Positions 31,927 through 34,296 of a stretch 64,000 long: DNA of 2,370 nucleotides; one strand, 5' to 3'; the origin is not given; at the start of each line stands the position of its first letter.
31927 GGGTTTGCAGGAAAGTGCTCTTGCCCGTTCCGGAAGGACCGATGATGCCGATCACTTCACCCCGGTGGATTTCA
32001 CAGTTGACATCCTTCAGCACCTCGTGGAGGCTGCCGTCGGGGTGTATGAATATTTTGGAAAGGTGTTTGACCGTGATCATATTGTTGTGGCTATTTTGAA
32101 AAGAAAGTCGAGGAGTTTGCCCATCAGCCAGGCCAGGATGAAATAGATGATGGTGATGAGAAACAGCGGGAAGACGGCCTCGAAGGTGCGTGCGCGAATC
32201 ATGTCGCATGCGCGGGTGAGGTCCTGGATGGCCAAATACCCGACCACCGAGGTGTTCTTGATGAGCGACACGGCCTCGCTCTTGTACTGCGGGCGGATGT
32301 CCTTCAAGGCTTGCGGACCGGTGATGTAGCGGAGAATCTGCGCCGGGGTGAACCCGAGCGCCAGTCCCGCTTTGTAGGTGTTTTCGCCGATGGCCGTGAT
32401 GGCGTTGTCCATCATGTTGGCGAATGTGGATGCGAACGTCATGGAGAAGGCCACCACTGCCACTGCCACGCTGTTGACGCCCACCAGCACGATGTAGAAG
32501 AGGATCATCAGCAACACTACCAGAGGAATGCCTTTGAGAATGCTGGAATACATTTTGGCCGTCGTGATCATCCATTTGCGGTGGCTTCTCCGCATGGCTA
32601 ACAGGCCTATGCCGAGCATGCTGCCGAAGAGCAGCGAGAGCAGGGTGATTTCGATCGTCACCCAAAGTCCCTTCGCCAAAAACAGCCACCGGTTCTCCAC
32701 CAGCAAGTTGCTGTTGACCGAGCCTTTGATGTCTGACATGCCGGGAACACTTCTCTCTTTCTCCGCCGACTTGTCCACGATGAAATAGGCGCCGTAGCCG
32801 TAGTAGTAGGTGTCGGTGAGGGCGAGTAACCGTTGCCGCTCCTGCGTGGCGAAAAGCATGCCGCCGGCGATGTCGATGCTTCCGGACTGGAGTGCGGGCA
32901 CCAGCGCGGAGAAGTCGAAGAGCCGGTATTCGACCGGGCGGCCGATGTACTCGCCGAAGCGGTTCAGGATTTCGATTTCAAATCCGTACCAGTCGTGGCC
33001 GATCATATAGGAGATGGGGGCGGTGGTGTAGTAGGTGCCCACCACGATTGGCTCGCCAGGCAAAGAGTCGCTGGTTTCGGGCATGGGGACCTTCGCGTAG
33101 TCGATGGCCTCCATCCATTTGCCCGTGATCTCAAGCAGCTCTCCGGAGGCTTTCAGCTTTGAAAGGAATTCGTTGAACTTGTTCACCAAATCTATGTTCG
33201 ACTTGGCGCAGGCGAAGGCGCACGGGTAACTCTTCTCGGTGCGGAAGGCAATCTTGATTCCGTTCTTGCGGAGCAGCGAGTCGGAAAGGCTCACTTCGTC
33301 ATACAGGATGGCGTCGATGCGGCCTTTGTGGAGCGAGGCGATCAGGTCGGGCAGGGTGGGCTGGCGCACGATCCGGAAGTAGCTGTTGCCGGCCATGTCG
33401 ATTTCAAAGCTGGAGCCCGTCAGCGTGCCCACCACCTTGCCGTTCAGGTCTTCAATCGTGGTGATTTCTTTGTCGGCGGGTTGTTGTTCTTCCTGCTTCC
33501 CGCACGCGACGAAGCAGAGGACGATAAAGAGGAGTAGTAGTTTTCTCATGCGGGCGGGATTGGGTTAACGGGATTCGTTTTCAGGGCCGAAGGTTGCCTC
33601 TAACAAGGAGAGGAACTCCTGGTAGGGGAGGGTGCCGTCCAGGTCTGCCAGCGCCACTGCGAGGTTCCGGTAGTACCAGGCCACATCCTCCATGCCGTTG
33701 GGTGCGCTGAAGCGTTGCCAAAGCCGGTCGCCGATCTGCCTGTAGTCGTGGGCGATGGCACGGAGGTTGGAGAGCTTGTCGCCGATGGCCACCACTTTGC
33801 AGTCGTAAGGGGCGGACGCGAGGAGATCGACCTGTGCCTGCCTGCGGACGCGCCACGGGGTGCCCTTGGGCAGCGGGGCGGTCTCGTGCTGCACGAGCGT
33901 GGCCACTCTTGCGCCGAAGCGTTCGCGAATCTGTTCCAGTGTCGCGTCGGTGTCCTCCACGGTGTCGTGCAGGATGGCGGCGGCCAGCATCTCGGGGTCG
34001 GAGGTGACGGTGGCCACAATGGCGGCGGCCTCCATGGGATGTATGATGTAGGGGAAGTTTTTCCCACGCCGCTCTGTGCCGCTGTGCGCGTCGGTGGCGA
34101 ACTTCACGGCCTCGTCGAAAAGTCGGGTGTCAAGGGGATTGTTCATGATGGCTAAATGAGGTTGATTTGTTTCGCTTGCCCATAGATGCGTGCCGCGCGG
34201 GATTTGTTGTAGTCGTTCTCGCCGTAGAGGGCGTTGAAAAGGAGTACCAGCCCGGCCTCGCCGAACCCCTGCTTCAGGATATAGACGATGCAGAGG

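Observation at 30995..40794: Partner-switching module, alarmone synthetase/hydrolase pair and amino-acid ABC importers in one co-directional cluster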

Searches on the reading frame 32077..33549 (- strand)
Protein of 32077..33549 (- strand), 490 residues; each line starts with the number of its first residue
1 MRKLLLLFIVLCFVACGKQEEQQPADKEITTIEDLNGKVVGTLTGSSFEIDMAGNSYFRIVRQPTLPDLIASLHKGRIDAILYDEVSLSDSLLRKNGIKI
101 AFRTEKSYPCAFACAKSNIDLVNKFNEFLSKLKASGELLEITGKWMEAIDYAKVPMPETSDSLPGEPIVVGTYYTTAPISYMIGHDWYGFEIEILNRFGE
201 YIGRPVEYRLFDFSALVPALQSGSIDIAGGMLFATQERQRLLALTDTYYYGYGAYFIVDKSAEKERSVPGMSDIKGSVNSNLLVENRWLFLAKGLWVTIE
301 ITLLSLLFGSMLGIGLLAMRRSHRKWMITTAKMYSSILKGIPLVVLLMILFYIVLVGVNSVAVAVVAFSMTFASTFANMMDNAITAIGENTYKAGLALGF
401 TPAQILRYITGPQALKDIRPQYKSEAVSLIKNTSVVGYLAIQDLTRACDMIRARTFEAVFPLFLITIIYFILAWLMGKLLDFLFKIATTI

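Call 3: search_protein_families(library=pfam, proteins=[window:32077-33549:-], max_evalue=0.01)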
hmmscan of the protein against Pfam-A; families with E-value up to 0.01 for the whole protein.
window:32077-33549:- (490 aa): 3 families
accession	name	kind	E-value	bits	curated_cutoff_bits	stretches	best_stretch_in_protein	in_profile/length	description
PF00497.25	SBP_bac_3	-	1.8e-23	83.2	26.4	2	168-319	1-98/132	Bacterial extracellular solute-binding proteins, family 3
PF00528.27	BPD_transp_1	-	2e-12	47.7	26.4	1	313-483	3-174/184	Binding-protein-dependent transport system inner membrane component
PF12974.12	Phosphonate-bd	-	0.007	16.2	27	0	195-260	20-93/242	ABC transporter, phosphonate, periplasmic substrate-binding protein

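Call 4: search_protein_families(library=ncbifam, proteins=[window:32077-33549:-], max_evalue=0.01)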
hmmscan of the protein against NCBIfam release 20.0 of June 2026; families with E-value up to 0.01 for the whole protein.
window:32077-33549:- (490 aa): 25 families
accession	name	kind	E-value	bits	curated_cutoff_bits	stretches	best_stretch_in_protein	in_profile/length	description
NF011680.0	PRK15100.1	equivalog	1.5e-26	93.6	300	1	283-479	7-206/222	cystine ABC transporter permease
TIGR03004.1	ectoine_ehuC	equivalog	8e-26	91.2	196.95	1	291-477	7-196/214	ectoine/hydroxyectoine ABC transporter permease subunit EhuC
TIGR01096.1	3A0103s03R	subfamily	3.4e-20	72.6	256.35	2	27-146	121-250/250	lysine/arginine/ornithine ABC transporter substrate-binding protein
NF011687.0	PRK15107.1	equivalog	3.2e-19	69.7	318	1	290-485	15-221/224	glutamate/aspartate ABC transporter permease GltK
NF007028.0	PRK09494.1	equivalog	8.9e-19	68.2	303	1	291-483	15-212/219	glutamine ABC transporter permease GlnP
TIGR03003.1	ectoine_ehuD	equivalog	8.3e-18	65.1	205.2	1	291-481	13-206/212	ectoine/hydroxyectoine ABC transporter permease subunit EhuD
NF007029.0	PRK09495.1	equivalog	2.2e-17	63.6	303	2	166-277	25-132/248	glutamine ABC transporter substrate-binding protein GlnH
NF008337.0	PRK11123.1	equivalog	5.7e-15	55.4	277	1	357-478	100-221/238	arginine ABC transporter permease ArtQ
TIGR01726.1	HEQRo_perm_3TM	subfamily_domain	1.7e-12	47.7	42.2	1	290-377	4-94/99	ABC transporter permease subunit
NF008112.0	PRK10859.1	equivalog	3.8e-12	45.4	354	2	169-250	46-127/483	membrane-bound lytic murein transglycosylase MltF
NF011714.0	PRK15135.1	subfamily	6.3e-12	45.8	319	1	292-483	10-215/228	histidine ABC transporter permease HisQ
NF008426.0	PRK11260.1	equivalog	6.9e-12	45.2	312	1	25-148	137-262/266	cystine ABC transporter substrate-binding protein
NF008049.0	PRK10782.1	subfamily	6.1e-11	42.4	212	1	288-441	6-163/217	methionine ABC transporter permease MetI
NF011586.0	PRK15010.1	equivalog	8.7e-11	41.9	440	2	166-260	26-120/260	lysine/arginine/ornithine ABC transporter substrate-binding protein ArgT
NF011651.0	PRK15069.1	subfamily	9.3e-11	41.5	306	1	293-476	21-217/237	histidine ABC transporter permease HisM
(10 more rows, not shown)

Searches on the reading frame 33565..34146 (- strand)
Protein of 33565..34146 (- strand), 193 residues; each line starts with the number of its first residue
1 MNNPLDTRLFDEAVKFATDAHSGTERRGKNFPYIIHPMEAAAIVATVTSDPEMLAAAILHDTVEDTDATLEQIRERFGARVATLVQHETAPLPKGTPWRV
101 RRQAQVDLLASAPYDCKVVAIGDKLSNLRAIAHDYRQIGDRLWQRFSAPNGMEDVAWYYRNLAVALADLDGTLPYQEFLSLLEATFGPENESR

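Call 3: search_protein_families(library=pfam, proteins=[window:33565-34146:-], max_evalue=0.01)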
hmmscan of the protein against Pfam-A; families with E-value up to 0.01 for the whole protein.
window:33565-34146:- (193 aa): 2 families
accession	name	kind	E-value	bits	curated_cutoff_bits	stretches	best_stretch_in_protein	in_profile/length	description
PF13328.12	HD_4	-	2.5e-20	73.2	27.2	1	13-140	1-143/156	HD domain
PF01966.28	HD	-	0.00048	20.8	22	1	33-81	1-65/116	HD domain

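Call 4: search_protein_families(library=ncbifam, proteins=[window:33565-34146:-], max_evalue=0.01)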
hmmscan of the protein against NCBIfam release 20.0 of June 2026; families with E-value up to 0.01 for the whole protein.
window:33565-34146:- (193 aa): 2 families
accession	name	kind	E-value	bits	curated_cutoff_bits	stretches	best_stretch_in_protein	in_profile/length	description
TIGR00691.1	spoT_relA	subfamily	2.8e-22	78.8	499.2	1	13-131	1-122/687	RelA/SpoT family protein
NF008303.0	PRK11092.1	equivalog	1.2e-16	60.1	947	1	11-87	24-99/702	bifunctional GTP diphosphokinase/guanosine-3',5'-bis pyrophosphate 3'-pyrophosphohydrolase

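Call 18: search_solved_structures(query=window:33565-34146:-, max_evalue=0.01, show_alignments=2)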
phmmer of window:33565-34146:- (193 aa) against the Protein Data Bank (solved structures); distinct sequences matched with E-value up to 0.01: 22.
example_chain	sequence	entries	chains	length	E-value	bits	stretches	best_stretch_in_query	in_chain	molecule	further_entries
7qoe_A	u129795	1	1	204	3.4e-27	98.7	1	8-163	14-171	HDc domain-containing protein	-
7qoc_A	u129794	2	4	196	4.7e-21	78.7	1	5-162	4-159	Guanosine polyphosphate pyrophosphohydrolases/synthetases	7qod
4yf1_A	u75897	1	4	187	5.8e-18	68.6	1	9-161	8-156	Lmo0812 protein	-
3nr1_A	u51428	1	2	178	3.9e-16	62.7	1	12-131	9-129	HD domain-containing protein 3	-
8acu_A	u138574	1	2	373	4.2e-16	62.6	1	10-135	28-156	GTP pyrophosphokinase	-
6yxa_A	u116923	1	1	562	9.2e-16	61.5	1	10-135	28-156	GTP pyrophosphokinase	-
5vxa_A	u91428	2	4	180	3.7e-15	59.5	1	12-131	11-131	Guanosine-3',5'-bis(diphosphate) 3'-pyrophosphohydrolase MESH1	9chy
7qps_A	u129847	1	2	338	3.9e-15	59.4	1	13-128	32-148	ACT domain protein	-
6s2t_A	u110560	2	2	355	6.1e-15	58.8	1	10-138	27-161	(P)ppGpp synthetase I, SpoT/RelA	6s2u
7ohg_A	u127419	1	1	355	6.1e-15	58.8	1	10-138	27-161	Guanosine-3',5'-bis(Diphosphate) 3'-pyrophosphohydrolase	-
6s2v_A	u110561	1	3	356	6.1e-15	58.8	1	10-138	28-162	(P)ppGpp synthetase I, SpoT/RelA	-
7qpr_A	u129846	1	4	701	2.8e-14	56.6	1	14-127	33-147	ACT domain protein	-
3nqw_A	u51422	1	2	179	1.9e-13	53.9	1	9-131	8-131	CG11900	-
1vj7_A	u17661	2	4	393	7.4e-13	52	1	3-142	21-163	Bifunctional RELA/SPOT | Bifunctional (p)ppGpp synthase/hydrolase RelA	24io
5xnx_A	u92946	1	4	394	8.9e-13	51.7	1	7-131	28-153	Bifunctional (p)ppGpp synthase/hydrolase RelA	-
6z3o_AAA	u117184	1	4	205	9.4e-08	35.3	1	10-134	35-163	Small Alarmone Hydrolase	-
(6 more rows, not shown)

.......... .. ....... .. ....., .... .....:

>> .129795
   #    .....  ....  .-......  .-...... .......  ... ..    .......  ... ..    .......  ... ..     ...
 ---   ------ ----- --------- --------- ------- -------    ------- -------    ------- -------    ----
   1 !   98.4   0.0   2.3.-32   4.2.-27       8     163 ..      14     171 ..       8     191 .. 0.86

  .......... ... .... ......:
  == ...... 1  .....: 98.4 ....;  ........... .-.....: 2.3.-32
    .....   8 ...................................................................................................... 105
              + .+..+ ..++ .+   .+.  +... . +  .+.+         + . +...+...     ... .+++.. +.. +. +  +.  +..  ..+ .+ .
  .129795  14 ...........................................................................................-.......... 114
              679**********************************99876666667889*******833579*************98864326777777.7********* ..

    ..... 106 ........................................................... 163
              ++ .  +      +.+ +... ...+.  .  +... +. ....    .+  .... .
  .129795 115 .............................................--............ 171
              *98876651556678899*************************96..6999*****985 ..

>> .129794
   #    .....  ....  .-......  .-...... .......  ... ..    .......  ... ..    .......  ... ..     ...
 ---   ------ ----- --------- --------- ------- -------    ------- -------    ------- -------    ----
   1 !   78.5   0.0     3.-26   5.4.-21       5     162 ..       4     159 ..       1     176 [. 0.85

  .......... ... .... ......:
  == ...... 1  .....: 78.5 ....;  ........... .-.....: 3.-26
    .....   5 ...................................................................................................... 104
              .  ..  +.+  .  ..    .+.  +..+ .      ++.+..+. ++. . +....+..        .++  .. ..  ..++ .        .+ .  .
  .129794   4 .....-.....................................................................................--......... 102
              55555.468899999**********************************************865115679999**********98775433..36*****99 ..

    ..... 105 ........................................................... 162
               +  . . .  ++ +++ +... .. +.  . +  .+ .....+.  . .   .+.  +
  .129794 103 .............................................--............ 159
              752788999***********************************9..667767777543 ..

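Call 42: search_protein_families(library=padloc, proteins=[window:33565-34146:-], max_evalue=0.01)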
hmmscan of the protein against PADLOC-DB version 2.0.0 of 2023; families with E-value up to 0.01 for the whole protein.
window:33565-34146:- (193 aa): 0 families
